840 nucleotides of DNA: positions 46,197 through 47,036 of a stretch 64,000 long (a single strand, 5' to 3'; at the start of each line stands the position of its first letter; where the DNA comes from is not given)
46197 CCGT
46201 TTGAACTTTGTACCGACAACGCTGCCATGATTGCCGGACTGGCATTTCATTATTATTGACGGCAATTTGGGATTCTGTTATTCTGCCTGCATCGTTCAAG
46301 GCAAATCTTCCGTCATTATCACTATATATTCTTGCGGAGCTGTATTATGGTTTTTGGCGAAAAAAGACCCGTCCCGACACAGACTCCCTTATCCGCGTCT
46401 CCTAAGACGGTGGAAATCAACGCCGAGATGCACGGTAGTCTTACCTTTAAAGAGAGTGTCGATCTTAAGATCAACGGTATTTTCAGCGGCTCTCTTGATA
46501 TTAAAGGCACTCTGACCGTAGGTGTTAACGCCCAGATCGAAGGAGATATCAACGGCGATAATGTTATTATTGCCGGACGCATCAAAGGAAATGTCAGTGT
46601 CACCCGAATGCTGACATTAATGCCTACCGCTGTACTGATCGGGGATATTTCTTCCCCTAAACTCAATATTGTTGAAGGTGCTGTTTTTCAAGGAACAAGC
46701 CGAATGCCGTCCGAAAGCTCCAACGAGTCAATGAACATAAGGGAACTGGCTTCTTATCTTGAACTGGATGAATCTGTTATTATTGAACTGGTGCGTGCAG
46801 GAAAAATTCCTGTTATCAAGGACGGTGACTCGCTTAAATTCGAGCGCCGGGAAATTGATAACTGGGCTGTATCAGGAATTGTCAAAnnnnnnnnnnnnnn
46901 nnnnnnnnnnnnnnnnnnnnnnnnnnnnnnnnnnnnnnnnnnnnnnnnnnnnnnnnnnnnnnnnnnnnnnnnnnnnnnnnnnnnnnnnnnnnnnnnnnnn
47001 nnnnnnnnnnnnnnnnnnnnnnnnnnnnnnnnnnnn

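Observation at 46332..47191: Two-gene operon: bactofilin fused to an excisionase-type HTH, followed by a paralogous HTH carrying a membrane anchor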

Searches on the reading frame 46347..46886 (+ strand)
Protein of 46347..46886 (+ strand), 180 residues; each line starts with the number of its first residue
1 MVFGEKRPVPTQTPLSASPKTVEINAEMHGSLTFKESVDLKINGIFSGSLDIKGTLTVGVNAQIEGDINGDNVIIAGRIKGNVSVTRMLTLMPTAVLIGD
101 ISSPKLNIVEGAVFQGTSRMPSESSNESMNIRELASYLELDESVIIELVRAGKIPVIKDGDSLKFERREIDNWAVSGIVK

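Call 3: search_protein_families(library=pfam, proteins=[window:46347-46886:+], max_evalue=1)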
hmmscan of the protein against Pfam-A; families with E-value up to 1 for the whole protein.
window:46347-46886:+ (180 aa): 4 families
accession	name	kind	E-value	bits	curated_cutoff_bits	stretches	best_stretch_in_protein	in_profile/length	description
PF04519.19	Bactofilin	-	7.9e-22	77.8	27.9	1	24-118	5-97/98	Polymer-forming cytoskeletal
PF12728.13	HTH_17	-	3.6e-06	27.6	27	1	129-173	2-46/51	Helix-turn-helix domain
PF07474.17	G2F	-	0.0027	17.9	23.5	1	110-166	78-134/184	G2F domain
PF18914.6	DUF5666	-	0.051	14.3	27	1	53-80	35-60/60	Domain of unknown function (DUF5666)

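Call 4: search_protein_families(library=ncbifam, proteins=[window:46347-46886:+], max_evalue=1)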
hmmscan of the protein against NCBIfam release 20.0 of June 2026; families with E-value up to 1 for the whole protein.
window:46347-46886:+ (180 aa): 2 families
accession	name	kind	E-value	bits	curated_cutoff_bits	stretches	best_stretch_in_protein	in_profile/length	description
NF047737.1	antiphage_MADS1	equivalog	6e-10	39.2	80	1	127-173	2-48/49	methylation-associated defense system helix-turn-helix domain-containing protein MAD1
TIGR01764.1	excise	domain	1.9e-06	28.1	28.8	1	129-173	2-46/49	excisionase family DNA-binding protein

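Call 6: find_homologous_proteins(query=window:46347-46886:+)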
Query window:46347-46886:+ (180 aa): 281 proteins with E <= 0.001 among 336 candidates; the best 120 are listed.
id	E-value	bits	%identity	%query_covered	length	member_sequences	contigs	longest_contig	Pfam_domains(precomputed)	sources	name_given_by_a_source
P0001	3.1e-103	361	96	100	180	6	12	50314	PF12728.14,PF04519.20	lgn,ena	-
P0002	2.9e-94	332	87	100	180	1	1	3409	PF12728.14,PF04519.20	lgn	-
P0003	1.8e-75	270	69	100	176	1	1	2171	PF12728.14,PF04519.20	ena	-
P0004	7.4e-75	268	70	100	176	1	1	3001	PF12728.14,PF04519.20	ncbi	-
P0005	5.5e-74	266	72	100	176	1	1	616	PF12728.14,PF04519.20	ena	-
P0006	4.3e-72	259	68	100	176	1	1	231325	PF12728.14,PF04519.20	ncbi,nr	ncbi:MAG: polymer-forming cytoskeletal protein [Candidatus Omnitrophica bacterium]|nr:polymer-formin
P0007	5.6e-72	259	68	100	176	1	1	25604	PF12728.14,PF04519.20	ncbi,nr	ncbi:MAG: polymer-forming cytoskeletal protein [Candidatus Omnitrophica bacterium]|nr:polymer-formin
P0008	7.1e-72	259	67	100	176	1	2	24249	PF12728.14,PF04519.20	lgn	-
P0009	1.4e-71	258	68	100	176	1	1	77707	PF04519.20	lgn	-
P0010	1.7e-71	257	67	100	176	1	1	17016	PF12728.14,PF04519.20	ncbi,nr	ncbi:MAG: polymer-forming cytoskeletal protein [Candidatus Omnitrophica bacterium]|nr:polymer-formin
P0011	2.1e-71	257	69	100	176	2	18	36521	PF12728.14,PF04519.20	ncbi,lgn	-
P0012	3.2e-71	257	66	100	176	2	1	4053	PF12728.14,PF04519.20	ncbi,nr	ncbi:MAG: polymer-forming cytoskeletal protein [Candidatus Omnitrophica bacterium]|nr:polymer-formin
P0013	4.7e-71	256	68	100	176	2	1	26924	PF04519.20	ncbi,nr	ncbi:MAG: polymer-forming cytoskeletal protein [Candidatus Omnitrophica bacterium]|nr:polymer-formin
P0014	1.0e-70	255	67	100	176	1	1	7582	PF12728.14,PF04519.20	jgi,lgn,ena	-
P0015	1.8e-70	254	67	100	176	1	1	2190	PF12728.14,PF04519.20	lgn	-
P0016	2.9e-70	253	67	100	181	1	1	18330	PF12728.14,PF04519.20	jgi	jgi:excisionase family DNA binding protein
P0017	4.9e-70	253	64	100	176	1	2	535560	PF12728.14,PF04519.20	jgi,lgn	jgi:excisionase family DNA binding protein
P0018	7.5e-70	252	65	100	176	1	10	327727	PF12728.14,PF04519.20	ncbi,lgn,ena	-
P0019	1.2e-69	251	68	98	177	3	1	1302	PF12728.14,PF04519.20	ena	-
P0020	1.9e-69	251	66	100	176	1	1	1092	PF12728.14,PF04519.20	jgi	jgi:excisionase family DNA binding protein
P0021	2.2e-69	251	66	100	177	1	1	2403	PF12728.14,PF04519.20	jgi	jgi:excisionase family DNA binding protein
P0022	3.0e-69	250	66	100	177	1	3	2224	PF04519.20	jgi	jgi:excisionase family DNA binding protein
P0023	7.3e-69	249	66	100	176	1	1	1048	PF04519.20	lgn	-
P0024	1.2e-68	248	68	99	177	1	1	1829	PF04519.20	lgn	-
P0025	1.8e-68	248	63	100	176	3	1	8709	PF04519.20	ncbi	-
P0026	2.1e-68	247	66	100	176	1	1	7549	PF12728.14,PF04519.20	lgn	-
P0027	2.2e-68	247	64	100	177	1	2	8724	PF12728.14,PF04519.20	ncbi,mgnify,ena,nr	ncbi:MAG: hypothetical protein GX606_05485 [Elusimicrobia bacterium]|mgnify:CR=1 FL=1|nr:hypothetica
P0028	2.2e-68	247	65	100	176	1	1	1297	PF12728.14,PF04519.20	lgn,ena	-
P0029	2.4e-68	247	66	100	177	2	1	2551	PF12728.14,PF04519.20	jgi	jgi:excisionase family DNA binding protein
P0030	2.9e-68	247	63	100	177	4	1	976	PF12728.14,PF04519.20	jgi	jgi:excisionase family DNA binding protein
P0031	4.2e-68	246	65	100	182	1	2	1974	PF12728.14,PF04519.20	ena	-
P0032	4.6e-68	246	65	100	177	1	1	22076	PF12728.14,PF04519.20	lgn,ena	-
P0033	5.1e-68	246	64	100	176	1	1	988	PF04519.20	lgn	-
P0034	1.2e-67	245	67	100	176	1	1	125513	PF12728.14,PF04519.20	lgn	-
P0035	1.2e-67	245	67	100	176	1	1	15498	PF12728.14,PF04519.20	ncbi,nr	ncbi:MAG: polymer-forming cytoskeletal protein [Candidatus Omnitrophica bacterium]|nr:polymer-formin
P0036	2.3e-67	244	64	100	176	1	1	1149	PF12728.14,PF04519.20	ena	-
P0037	4.9e-67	243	64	100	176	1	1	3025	PF12728.14,PF04519.20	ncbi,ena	-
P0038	1.3e-66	242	65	100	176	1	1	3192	PF12728.14,PF04519.20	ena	-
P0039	1.0e-65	239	67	100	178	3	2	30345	PF12728.14,PF04519.20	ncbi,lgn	-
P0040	1.1e-65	239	63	100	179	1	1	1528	PF12728.14,PF04519.20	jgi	jgi:excisionase family DNA binding protein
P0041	1.3e-65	238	63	100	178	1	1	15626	PF12728.14,PF04519.20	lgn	-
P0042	1.1e-63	232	62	100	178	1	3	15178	PF12728.14,PF04519.20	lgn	-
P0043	1.1e-63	232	63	100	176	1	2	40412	PF12728.14,PF04519.20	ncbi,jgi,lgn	-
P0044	2.2e-60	221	58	100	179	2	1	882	PF12728.14,PF04519.20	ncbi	-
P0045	3.1e-60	221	59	100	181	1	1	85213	PF12728.14,PF04519.20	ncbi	-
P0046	8.2e-60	219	56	100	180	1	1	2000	PF12728.14,PF04519.20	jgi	-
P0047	1.0e-59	219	57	100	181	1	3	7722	PF04519.20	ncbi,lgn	ncbi:MAG: polymer-forming cytoskeletal protein [Candidatus Omnitrophota bacterium]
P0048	3.4e-59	217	57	100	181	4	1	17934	PF04519.20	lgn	-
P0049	3.3e-58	214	54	100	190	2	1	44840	PF12728.14,PF04519.20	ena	-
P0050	1.0e-57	213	56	100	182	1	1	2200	PF04519.20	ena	-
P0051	3.7e-53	198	53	98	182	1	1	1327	PF12728.14,PF04519.20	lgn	-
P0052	5.4e-53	197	60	89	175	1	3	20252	PF12728.14,PF04519.20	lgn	-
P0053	8.8e-53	197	56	100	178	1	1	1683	PF12728.14,PF04519.20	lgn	-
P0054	1.2e-52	196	57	95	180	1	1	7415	PF12728.14,PF04519.20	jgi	-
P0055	1.3e-52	196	53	99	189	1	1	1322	PF12728.14,PF04519.20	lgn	-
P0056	2.8e-52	195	57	85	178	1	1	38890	PF12728.14,PF04519.20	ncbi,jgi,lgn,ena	-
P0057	4.9e-52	194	59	89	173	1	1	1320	PF12728.14,PF04519.20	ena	-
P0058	5.4e-52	194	54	90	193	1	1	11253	PF12728.14,PF04519.20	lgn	-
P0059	9.7e-52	193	54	98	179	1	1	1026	PF12728.14,PF04519.20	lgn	-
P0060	1.2e-51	193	58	88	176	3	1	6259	PF12728.14,PF04519.20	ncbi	-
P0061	1.5e-51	193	54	100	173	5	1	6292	PF12728.14,PF04519.20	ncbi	-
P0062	1.5e-51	193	54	99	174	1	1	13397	PF12728.14,PF04519.20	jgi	jgi:excisionase family DNA binding protein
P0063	1.8e-51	192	55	91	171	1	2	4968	PF12728.14,PF04519.20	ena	-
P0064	2.6e-51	192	56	100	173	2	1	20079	PF12728.14,PF04519.20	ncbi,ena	-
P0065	2.7e-51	192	54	100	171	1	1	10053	PF12728.14,PF04519.20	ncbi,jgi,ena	ncbi:MAG: polymer-forming cytoskeletal protein [Candidatus Omnitrophota bacterium]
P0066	3.9e-51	191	56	88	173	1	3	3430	PF12728.14,PF04519.20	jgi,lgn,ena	-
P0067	4.0e-51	191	55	100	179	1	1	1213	PF12728.14,PF04519.20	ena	-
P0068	4.7e-51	191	55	97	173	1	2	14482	PF12728.14,PF04519.20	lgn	-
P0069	4.8e-51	191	54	94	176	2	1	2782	PF12728.14,PF04519.20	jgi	jgi:excisionase family DNA binding protein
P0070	5.3e-51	191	56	89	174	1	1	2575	PF12728.14,PF04519.20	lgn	-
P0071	5.9e-51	191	57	86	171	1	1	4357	PF12728.14,PF04519.20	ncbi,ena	-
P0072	7.6e-51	190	51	96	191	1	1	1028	PF12728.14,PF04519.20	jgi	-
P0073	8.2e-51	190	54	99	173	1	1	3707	PF12728.14,PF04519.20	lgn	-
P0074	8.3e-51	190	55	94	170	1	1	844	PF12728.14,PF04519.20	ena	-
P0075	1.0e-50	190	60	89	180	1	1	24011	PF12728.14,PF04519.20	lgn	-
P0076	1.1e-50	190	54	98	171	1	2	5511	PF12728.14,PF04519.20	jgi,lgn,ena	-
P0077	1.5e-50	189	56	93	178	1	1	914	PF12728.14,PF04519.20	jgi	-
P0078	1.5e-50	189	54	98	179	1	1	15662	PF12728.14,PF04519.20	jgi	-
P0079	1.7e-50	189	56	97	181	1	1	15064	PF12728.14,PF04519.20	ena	-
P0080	1.7e-50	189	56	88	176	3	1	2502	PF12728.14,PF04519.20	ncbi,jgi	-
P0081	1.8e-50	189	55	97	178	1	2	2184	PF12728.14,PF04519.20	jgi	-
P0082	2.1e-50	189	55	89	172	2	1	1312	PF12728.14,PF04519.20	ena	-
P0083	2.6e-50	189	55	98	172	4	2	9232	PF12728.14,PF04519.20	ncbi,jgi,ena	-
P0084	2.9e-50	188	55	88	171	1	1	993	PF12728.14,PF04519.20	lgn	-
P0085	3.0e-50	188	54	98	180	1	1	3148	PF12728.14,PF04519.20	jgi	-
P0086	3.3e-50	188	56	93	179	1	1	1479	PF12728.14,PF04519.20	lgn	-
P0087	3.7e-50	188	53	100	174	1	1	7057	PF12728.14,PF04519.20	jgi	jgi:excisionase family DNA binding protein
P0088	4.5e-50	188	54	100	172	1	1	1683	PF12728.14,PF04519.20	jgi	jgi:excisionase family DNA binding protein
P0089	4.5e-50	188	55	89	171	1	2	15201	PF12728.14,PF04519.20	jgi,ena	-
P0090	4.7e-50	188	56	93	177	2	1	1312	PF12728.14,PF04519.20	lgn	-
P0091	5.1e-50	188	53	91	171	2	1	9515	PF12728.14,PF04519.20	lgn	-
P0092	6.6e-50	187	54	96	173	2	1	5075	PF12728.14,PF04519.20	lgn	-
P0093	6.9e-50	187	57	93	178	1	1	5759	PF12728.14,PF04519.20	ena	-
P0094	7.8e-50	187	54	91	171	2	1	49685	PF12728.14,PF04519.20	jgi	jgi:excisionase family DNA binding protein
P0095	8.1e-50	187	56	87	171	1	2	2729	PF12728.14,PF04519.20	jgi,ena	-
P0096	8.6e-50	187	53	98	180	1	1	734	PF12728.14,PF04519.20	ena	-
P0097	9.3e-50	187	53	99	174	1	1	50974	PF12728.14,PF04519.20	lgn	-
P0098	9.4e-50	187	52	100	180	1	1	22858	PF12728.14,PF04519.20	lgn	-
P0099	9.9e-50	187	51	97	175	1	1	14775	PF12728.14,PF04519.20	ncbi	ncbi:MAG: polymer-forming cytoskeletal protein [Candidatus Omnitrophota bacterium]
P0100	1.1e-49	187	57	86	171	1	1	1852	PF12728.14,PF04519.20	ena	-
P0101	1.3e-49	186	58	89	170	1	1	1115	PF12728.14,PF04519.20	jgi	jgi:excisionase family DNA binding protein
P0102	1.5e-49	186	54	89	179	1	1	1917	PF12728.14,PF04519.20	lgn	-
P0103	1.6e-49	186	51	98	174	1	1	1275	PF12728.14,PF04519.20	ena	-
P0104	1.7e-49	186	56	87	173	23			PF12728.14,PF04519.20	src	-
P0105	1.8e-49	186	53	100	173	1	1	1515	PF12728.14,PF04519.20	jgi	jgi:excisionase family DNA binding protein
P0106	2.0e-49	186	57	89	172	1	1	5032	PF12728.14,PF04519.20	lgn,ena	-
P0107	2.3e-49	185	57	89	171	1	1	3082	PF12728.14,PF04519.20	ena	-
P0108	2.5e-49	185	58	89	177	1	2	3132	PF12728.14,PF04519.20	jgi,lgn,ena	-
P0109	2.6e-49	185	58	89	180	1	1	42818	PF12728.14,PF04519.20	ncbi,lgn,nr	ncbi:MAG: polymer-forming cytoskeletal protein [Candidatus Omnitrophica bacterium]|nr:polymer-formin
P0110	2.6e-49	185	55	91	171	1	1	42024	PF12728.14,PF04519.20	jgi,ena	-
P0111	2.6e-49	185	56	89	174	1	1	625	PF12728.14,PF04519.20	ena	-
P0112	2.8e-49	185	58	87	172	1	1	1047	PF12728.14,PF04519.20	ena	-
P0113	3.2e-49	185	58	86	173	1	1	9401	PF12728.14,PF04519.20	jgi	jgi:excisionase family DNA binding protein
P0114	3.2e-49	185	56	97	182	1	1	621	PF12728.14,PF04519.20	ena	-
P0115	3.2e-49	185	51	95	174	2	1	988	PF12728.14,PF04519.20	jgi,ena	-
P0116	3.2e-49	185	54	93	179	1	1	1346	PF12728.14,PF04519.20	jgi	jgi:excisionase family DNA binding protein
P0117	3.3e-49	185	55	91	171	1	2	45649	PF12728.14,PF04519.20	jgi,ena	-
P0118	3.5e-49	185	56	93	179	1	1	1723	PF12728.14,PF04519.20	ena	-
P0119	4.9e-49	184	56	88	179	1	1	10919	PF12728.14,PF04519.20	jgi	-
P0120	4.9e-49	184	57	87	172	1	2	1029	PF12728.14,PF04519.20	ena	-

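Call 10: find_related_loci(query=A1, collection=genome_contigs, flank=6000)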
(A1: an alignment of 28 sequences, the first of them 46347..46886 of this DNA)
Query A1 (180 aa) in genome_contigs; peptide patterns used: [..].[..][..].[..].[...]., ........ (x = any residue, [..] = any of these).
216 stretches matched a pattern; 149 encode a relative of the query (tblastn E <= 1e-3); the best 80 are kept; 80 distinct loci.
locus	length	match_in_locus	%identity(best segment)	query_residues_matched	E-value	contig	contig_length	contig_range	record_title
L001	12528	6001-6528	68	1-180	3e-81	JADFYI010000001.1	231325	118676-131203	MAG: Candidatus Omnitrophota bacterium isolate nDJH6bin28 nDJH6_bin28_NODE_11_length_231325_cov_10.144511, whole genome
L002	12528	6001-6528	69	1-180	2e-80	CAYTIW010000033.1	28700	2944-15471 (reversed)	MAG TPA_asm: uncultured Planctomycetales bacterium isolate binchicken_co115_236 genome assembly, contig: NODE_2713_lengt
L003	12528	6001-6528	67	1-180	2e-80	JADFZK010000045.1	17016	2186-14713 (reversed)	MAG: Candidatus Omnitrophota bacterium isolate nHGRbin18 nHGR_bin18_NODE_1151_length_17016_cov_8.468369, whole genome sh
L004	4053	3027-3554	66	1-180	3e-79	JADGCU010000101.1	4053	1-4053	MAG: Candidatus Omnitrophota bacterium isolate nXXbin4 nXX_bin4_NODE_3474_length_4053_cov_3.949725, whole genome shotgun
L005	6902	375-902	68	1-180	5e-79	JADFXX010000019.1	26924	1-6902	MAG: Candidatus Omnitrophota bacterium isolate nDJH2bin18 nDJH2_bin18_NODE_19_length_26924_cov_65.845542, whole genome s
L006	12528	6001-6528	65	1-180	9e-78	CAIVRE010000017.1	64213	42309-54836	MAG: Candidatus Omnitrophica bacterium isolate AM-lipid-02-D9_bin-0629 genome assembly, contig: bin-0629:17/34, whole ge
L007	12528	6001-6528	67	1-180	9e-78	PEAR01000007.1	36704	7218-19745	MAG: Candidatus Omnitrophota bacterium isolate Cal1bin1 scaffold21, whole genome shotgun sequence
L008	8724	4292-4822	64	1-180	1e-76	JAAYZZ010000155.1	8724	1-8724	MAG: Elusimicrobia bacterium isolate AS06rmzACSIP_371 429316_AS06, whole genome shotgun sequence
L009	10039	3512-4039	67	1-180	2e-76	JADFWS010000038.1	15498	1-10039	MAG: Candidatus Omnitrophota bacterium isolate nCal2bin1 nCal2_bin1_NODE_38_length_15498_cov_4.261786, whole genome shot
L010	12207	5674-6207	67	1-180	1e-73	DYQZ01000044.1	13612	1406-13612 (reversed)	MAG TPA_asm: Candidatus Omnitrophus sp. isolate SulCav_GS10_10_48_10 SulCav_GS10_10_7252_length_13612_cov_5_672936, whol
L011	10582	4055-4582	63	1-180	6e-72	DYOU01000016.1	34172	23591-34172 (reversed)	MAG TPA_asm: Candidatus Elulimicrobium sp. isolate SulCav_GS09_5_2_46_18 SulCav_GS09_5_1788_length_34172_cov_8_714219, w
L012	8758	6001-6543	57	1-180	7e-68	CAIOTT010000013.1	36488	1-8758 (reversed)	MAG: Candidatus Omnitrophica bacterium isolate Ki2-D4_bin-0675 genome assembly, contig: bin-0675:13/74, whole genome sho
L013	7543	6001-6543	57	1-180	1e-67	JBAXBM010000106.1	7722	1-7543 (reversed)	MAG: Candidatus Omnitrophota bacterium isolate ELA167 MAG167_106, whole genome shotgun sequence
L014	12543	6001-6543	56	1-180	1e-66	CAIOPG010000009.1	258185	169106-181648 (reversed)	MAG: Candidatus Omnitrophica bacterium isolate Umea1p4_bin-199 genome assembly, contig: bin-199:09/20, whole genome shot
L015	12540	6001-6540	55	1-180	3e-66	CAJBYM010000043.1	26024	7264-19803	MAG: Candidatus Omnitrophica bacterium isolate Loc090907-5m_bin-489 genome assembly, contig: bin-489:043/139, whole geno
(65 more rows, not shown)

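Call 29: predict_structure(alignment_id=A3)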
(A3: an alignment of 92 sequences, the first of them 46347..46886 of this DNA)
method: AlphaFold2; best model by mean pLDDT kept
length: 180 residues; sequences in the alignment: 92
mean_pLDDT: 83.4   pTM: 0.58
mean pLDDT of the five models: 83.4, 81.3, 81.1, 80.0, 79.6
residues with pLDDT >= 90: 85; 70-90: 65; 50-70: 17; < 50: 13
segments of 3 or more residues with pLDDT < 50: 9-16
pLDDT, mean of each block of 10 residues (from residue 1): 51 49 88 90 94 94 95 96 94 96 92 90 64 85 87 83 84 70
secondary structure, 60 per line:
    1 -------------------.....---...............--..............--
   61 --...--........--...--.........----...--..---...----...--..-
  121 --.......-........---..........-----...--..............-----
elements in order: E20-24 E28-42 E45-58 E63-65 E68-75 E78-80 E83-91 E96-98 E106-108 E113-115 H123-127 H131-138 H142-151 E157-159 E162-166 H167-175

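Call 32: fold_search(model_id=the predicted structure, library=pdb)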
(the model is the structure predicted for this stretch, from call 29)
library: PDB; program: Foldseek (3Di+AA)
matches with E <= 10: 597; with E <= 0.001: 1
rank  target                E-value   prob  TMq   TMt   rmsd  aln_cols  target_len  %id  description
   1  6rib_A                5.6e-04  1.00  0.45  0.79   3.6       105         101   25  Cryo-EM reconstruction of Thermus thermophilus bactofilin double helical filaments (released 2019-07-17)
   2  6ria_1                1.7e-03  1.00  0.40  0.77   4.0        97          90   21  Bactofilin from Thermus thermophilus, F105R mutant crystal structure (released 2019-07-17)
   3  2n3d_MODEL_1_A        2.8e-03  1.00  0.43  0.73   4.9       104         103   28  Atomic structure of the cytoskeletal bactofilin BacA revealed by solid-state NMR (released 2015-12-16)
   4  8dgl_B                6.3e-02  1.00  0.27  0.68   1.5        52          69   21  Crystal Structure of the RdfS Excisionase (released 2022-10-05)
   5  8axg_BBB              1.1e-01  0.75  0.27  0.11   8.6       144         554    9  Crystal structure of Fusobacterium nucleatum fusolisin protease (released 2023-09-13)
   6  6ama_B                1.2e-01  1.00  0.25  0.74   2.1        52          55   21  Structure of S. coelicolor/S. venezuelae BldC-smeA-ssfA complex to 3.09 Angstrom (released 2018-03-28)
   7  8dgl_A                1.4e-01  1.00  0.27  0.70   1.0        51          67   20  Crystal Structure of the RdfS Excisionase (released 2022-10-05)
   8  4j2n_C                1.6e-01  1.00  0.25  0.72   1.5        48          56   21  Crystal Structure of mycobacteriophage Pukovnik Xis (released 2013-10-23)
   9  6ama_H                1.8e-01  1.00  0.26  0.75   2.8        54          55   20  Structure of S. coelicolor/S. venezuelae BldC-smeA-ssfA complex to 3.09 Angstrom (released 2018-03-28)
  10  4j2n_A                2.0e-01  1.00  0.24  0.73   1.6        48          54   21  Crystal Structure of mycobacteriophage Pukovnik Xis (released 2013-10-23)
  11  4k2e_A                2.1e-01  0.89  0.19  0.30   5.7        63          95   19  HlyU from Vibrio cholerae N16961 (released 2014-04-30)
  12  7lwr_A                2.8e-01  1.00  0.25  0.74   2.1        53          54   19  Structural and Biochemical Insight into Assembly of Molecular Motors Involved in Viral DNA Packaging (released 2022-03-09)
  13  6hn7_B                3.3e-01  1.00  0.25  0.60   1.3        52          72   17  Hijacking the Hijackers: Escherichia coli Pathogenicity Islands Redirect Helper Phage Packaging for Their Own Benefit. (released 2019-07-31)
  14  8axg_AAA              3.3e-01  0.15  0.18  0.07  12.0       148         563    7  Crystal structure of Fusobacterium nucleatum fusolisin protease (released 2023-09-13)
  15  2zkz_A                3.5e-01  0.84  0.20  0.36   6.1        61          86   13  Crystal structure of the transcriptional repressor PagR of Bacillus anthracis (released 2009-04-07)
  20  5i44_A                4.1e-01  1.00  0.26  0.63   2.7        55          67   16  Structure of RacA-DNA complex; P21 form (released 2016-05-04)
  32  3ucs_B                6.1e-01  0.99  0.25  0.43   2.2        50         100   20  Crystal structure of the complex between CBPA J-domain and CBPM (released 2013-07-03)
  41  3ucs_A                6.8e-01  0.99  0.25  0.43   2.2        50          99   20  Crystal structure of the complex between CBPA J-domain and CBPM (released 2013-07-03)
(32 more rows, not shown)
